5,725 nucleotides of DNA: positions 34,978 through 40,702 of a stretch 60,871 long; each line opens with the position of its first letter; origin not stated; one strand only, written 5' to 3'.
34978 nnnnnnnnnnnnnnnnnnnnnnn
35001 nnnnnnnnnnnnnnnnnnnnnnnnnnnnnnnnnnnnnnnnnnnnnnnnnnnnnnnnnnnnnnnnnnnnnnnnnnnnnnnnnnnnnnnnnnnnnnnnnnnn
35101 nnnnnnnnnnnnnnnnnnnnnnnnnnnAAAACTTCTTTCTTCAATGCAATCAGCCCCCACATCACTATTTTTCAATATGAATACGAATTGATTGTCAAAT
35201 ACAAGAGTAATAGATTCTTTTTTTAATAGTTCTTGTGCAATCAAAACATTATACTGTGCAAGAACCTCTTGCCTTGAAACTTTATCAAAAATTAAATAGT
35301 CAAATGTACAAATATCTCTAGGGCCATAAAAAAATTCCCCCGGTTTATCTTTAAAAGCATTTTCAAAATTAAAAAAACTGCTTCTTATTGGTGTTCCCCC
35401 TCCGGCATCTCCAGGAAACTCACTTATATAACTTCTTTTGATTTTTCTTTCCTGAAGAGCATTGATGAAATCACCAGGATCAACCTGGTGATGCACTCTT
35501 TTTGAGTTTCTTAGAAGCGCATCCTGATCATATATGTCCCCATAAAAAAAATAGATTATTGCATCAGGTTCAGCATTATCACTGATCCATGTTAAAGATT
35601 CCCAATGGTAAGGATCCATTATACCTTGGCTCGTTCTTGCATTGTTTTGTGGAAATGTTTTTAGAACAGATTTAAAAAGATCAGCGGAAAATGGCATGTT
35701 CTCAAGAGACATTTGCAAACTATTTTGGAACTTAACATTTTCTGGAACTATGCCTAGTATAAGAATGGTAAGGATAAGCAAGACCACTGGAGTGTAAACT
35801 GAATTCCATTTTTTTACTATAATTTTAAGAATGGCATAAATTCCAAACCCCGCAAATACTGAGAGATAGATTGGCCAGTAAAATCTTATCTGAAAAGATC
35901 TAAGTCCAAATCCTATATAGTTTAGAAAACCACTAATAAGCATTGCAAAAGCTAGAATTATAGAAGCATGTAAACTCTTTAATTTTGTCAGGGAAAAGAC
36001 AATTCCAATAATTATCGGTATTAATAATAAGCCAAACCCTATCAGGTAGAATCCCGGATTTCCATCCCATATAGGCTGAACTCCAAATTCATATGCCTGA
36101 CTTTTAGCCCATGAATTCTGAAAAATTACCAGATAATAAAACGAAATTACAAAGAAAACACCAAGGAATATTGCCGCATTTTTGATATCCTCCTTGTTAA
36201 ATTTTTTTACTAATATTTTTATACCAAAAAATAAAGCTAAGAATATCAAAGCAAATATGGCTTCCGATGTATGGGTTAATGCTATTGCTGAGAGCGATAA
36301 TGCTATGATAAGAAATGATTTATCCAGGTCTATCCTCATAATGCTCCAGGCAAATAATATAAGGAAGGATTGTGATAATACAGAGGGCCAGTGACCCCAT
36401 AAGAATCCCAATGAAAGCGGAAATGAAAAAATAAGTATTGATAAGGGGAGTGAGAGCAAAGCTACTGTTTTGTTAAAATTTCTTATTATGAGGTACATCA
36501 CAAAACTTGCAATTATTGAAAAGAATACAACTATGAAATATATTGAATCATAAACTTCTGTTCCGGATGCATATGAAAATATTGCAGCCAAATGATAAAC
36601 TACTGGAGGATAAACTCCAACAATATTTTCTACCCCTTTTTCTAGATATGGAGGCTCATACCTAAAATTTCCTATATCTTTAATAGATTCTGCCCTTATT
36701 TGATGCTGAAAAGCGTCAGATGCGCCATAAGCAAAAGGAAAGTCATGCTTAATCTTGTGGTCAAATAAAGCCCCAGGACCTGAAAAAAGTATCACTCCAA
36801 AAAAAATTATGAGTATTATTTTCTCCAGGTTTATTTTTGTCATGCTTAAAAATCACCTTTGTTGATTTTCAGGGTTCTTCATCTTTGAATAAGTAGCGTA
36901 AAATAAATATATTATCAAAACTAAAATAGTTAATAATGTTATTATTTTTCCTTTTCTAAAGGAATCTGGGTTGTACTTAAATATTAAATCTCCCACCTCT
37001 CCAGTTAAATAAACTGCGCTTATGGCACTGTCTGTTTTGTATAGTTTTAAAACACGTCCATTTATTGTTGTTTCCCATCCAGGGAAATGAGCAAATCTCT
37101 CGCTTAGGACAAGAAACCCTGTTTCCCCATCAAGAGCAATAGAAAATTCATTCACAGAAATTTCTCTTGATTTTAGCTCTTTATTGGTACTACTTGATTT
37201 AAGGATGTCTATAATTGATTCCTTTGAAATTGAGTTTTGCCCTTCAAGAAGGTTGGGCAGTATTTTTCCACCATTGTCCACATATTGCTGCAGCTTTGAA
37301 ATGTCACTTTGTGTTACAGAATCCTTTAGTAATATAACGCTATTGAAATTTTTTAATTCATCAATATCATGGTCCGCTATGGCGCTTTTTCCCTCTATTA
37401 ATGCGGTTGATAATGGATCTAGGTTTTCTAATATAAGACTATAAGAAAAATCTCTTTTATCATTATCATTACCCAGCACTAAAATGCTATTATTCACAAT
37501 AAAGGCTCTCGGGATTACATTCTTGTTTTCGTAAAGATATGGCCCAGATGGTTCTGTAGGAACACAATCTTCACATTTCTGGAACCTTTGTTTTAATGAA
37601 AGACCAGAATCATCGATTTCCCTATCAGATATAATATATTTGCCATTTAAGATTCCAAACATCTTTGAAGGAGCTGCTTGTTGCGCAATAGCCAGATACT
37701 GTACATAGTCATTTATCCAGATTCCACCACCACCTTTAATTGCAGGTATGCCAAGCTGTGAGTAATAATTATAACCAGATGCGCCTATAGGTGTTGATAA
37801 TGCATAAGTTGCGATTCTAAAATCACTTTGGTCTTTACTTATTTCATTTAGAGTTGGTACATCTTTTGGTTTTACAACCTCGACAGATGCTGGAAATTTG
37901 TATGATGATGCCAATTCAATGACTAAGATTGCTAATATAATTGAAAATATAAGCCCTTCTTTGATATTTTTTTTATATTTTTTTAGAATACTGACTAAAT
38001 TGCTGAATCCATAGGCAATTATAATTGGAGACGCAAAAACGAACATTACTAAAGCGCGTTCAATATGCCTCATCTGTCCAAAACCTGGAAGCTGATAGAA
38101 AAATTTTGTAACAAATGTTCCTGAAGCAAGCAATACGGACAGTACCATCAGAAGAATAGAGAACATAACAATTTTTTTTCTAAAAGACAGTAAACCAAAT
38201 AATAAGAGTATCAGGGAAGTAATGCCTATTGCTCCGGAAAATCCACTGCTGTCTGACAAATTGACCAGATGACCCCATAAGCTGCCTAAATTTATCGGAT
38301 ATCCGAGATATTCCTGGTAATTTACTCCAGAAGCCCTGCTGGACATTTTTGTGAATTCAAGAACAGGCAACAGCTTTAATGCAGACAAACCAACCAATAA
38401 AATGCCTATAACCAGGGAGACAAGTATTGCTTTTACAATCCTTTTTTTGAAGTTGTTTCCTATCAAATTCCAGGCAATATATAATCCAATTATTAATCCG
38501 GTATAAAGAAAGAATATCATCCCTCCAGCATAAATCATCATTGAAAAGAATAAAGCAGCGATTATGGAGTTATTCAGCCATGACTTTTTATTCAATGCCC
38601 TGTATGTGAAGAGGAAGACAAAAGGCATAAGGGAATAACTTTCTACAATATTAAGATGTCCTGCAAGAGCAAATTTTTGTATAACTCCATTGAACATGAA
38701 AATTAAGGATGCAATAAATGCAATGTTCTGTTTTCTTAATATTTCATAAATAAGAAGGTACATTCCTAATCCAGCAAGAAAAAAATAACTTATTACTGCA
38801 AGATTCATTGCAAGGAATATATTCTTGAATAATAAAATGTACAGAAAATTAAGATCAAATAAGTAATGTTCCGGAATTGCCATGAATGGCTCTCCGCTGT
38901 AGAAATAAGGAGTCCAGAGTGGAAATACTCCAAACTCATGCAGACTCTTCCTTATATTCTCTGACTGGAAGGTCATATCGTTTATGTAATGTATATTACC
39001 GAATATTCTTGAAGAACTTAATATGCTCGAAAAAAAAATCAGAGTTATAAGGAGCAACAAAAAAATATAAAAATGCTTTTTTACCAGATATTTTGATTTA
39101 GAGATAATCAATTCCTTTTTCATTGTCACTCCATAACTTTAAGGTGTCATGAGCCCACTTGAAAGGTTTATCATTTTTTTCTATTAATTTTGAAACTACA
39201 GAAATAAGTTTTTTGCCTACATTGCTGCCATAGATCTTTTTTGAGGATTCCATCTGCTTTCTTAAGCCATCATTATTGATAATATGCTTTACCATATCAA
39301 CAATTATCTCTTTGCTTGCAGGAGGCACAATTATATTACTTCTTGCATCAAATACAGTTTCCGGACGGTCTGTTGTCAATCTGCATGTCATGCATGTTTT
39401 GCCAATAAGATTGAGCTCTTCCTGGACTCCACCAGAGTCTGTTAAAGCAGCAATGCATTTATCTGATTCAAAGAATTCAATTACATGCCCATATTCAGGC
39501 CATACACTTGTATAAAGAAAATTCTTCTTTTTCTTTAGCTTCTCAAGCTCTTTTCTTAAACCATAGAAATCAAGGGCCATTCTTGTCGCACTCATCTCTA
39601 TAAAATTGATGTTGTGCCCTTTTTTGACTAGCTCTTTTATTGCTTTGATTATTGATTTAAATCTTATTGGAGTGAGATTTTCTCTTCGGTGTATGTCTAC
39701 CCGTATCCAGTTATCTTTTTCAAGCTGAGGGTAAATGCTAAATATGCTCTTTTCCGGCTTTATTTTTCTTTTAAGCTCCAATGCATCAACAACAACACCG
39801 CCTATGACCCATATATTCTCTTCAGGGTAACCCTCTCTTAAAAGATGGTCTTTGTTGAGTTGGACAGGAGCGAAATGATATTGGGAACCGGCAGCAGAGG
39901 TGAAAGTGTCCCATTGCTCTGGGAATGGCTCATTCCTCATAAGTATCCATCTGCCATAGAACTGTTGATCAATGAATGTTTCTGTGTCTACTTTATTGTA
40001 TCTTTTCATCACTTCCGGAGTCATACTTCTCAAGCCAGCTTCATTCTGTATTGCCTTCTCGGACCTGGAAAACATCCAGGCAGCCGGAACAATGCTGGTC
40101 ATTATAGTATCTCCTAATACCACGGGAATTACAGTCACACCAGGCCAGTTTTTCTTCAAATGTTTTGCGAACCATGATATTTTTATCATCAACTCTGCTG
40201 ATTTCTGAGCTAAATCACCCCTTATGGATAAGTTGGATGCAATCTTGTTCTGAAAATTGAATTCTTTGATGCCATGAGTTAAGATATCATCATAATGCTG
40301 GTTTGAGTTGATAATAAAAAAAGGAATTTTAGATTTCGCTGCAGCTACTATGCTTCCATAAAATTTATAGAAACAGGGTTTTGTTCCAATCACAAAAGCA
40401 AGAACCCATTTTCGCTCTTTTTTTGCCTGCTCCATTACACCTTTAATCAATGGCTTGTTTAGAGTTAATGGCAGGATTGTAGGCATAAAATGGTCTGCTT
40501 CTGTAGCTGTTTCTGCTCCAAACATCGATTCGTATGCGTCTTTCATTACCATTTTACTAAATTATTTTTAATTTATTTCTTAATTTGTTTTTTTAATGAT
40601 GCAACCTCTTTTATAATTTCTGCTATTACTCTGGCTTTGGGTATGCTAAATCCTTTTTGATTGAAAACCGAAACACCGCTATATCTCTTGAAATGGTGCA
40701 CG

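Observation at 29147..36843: Inverted duplication of a two-gene module: about 570-aa GT-C protein plus overlapping 110-130-aa membrane protein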

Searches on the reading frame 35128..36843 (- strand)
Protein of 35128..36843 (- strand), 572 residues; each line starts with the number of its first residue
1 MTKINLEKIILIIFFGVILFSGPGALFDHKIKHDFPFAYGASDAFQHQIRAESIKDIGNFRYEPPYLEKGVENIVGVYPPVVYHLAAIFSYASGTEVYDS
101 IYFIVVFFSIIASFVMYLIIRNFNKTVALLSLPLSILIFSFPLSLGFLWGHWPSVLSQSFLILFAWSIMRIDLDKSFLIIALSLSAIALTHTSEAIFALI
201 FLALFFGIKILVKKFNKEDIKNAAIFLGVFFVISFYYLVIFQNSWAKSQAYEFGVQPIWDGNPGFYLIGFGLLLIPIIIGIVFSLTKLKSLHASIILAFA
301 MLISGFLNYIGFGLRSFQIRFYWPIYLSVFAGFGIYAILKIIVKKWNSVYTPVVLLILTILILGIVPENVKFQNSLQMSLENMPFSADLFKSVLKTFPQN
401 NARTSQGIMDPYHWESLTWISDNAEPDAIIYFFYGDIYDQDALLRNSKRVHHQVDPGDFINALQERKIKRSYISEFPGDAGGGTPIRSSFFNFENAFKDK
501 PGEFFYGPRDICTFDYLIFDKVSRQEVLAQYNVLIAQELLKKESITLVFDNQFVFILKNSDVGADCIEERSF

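Call 5: search_protein_families(library=pfam, proteins=[window:35128-36843:-], max_evalue=1)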
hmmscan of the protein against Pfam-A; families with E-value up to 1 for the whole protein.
window:35128-36843:- (572 aa): 1 family
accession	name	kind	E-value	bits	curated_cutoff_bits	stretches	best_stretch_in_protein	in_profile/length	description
PF20176.3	DUF6541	-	3.9e-05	22.6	29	1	70-239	151-336/646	Family of unknown function (DUF6541)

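Call 40: search_protein_families(library=ncbifam, proteins=[window:35128-36843:-], max_evalue=0.01)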
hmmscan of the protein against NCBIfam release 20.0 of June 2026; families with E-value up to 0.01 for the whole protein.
window:35128-36843:- (572 aa): 0 families

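Call 67: search_dna_similar(query=window:35128-36843:-, collection=plasmids, mode=protein, max_evalue=1, max_rows=15)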
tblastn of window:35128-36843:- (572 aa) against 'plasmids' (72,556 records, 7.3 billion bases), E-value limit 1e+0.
No match.

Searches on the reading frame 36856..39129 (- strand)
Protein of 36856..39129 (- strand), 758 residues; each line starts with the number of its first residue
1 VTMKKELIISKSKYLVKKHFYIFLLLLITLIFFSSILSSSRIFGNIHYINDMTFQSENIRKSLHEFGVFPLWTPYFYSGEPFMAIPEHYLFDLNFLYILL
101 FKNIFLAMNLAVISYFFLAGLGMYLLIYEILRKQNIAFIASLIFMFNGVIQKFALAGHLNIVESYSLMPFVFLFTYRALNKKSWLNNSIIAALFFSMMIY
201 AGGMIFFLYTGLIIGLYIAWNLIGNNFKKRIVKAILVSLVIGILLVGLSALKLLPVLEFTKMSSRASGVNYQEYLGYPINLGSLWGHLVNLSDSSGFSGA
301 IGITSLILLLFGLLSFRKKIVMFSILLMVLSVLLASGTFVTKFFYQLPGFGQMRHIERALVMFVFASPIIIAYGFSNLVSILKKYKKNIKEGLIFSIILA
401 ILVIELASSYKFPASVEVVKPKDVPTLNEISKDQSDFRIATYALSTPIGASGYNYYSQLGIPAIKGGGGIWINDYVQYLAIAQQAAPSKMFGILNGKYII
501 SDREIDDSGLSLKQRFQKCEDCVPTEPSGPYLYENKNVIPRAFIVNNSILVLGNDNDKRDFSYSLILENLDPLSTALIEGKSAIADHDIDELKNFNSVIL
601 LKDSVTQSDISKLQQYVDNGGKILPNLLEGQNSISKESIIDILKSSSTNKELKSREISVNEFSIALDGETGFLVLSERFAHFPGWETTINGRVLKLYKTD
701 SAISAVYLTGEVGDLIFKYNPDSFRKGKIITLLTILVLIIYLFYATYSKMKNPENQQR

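Call 5: search_protein_families(library=pfam, proteins=[window:36856-39129:-], max_evalue=1)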
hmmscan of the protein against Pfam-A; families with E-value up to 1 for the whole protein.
window:36856-39129:- (758 aa): 1 family
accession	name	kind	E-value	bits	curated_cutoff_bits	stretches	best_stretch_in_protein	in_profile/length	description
PF10131.15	PTPS_related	-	1.2e-12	47.6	26.4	1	96-442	15-338/621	6-pyruvoyl-tetrahydropterin synthase related domain; membrane protein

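Call 40: search_protein_families(library=ncbifam, proteins=[window:36856-39129:-], max_evalue=0.01)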
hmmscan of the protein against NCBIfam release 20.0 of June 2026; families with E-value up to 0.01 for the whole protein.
window:36856-39129:- (758 aa): 0 families

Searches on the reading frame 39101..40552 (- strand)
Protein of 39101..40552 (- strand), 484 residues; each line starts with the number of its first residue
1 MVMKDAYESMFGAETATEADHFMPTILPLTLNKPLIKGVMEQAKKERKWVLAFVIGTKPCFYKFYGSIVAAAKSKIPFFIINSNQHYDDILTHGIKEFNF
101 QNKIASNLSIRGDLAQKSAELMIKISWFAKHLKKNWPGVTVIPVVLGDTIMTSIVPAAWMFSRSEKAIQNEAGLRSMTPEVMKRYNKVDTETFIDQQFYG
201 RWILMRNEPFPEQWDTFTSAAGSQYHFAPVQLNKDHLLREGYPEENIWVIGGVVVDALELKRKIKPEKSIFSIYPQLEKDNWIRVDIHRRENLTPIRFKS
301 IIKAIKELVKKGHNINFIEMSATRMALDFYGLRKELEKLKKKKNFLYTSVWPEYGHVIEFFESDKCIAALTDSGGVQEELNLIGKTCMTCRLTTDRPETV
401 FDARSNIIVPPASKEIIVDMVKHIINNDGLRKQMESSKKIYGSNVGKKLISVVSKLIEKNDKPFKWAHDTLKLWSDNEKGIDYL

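Call 40: search_protein_families(library=ncbifam, proteins=[window:39101-40552:-], max_evalue=0.01)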
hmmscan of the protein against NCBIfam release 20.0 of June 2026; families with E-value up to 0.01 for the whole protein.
window:39101-40552:- (484 aa): 2 families
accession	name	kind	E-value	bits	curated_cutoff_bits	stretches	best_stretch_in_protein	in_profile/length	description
TIGR00236.1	wecB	equivalog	6.5e-42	144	210.15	2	206-452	125-361/366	non-hydrolyzing UDP-N-acetylglucosamine 2-epimerase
NF006173.0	PRK08311.2-1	subfamily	0.009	15.4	287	0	413-462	174-222/251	RNA polymerase sigma factor SigI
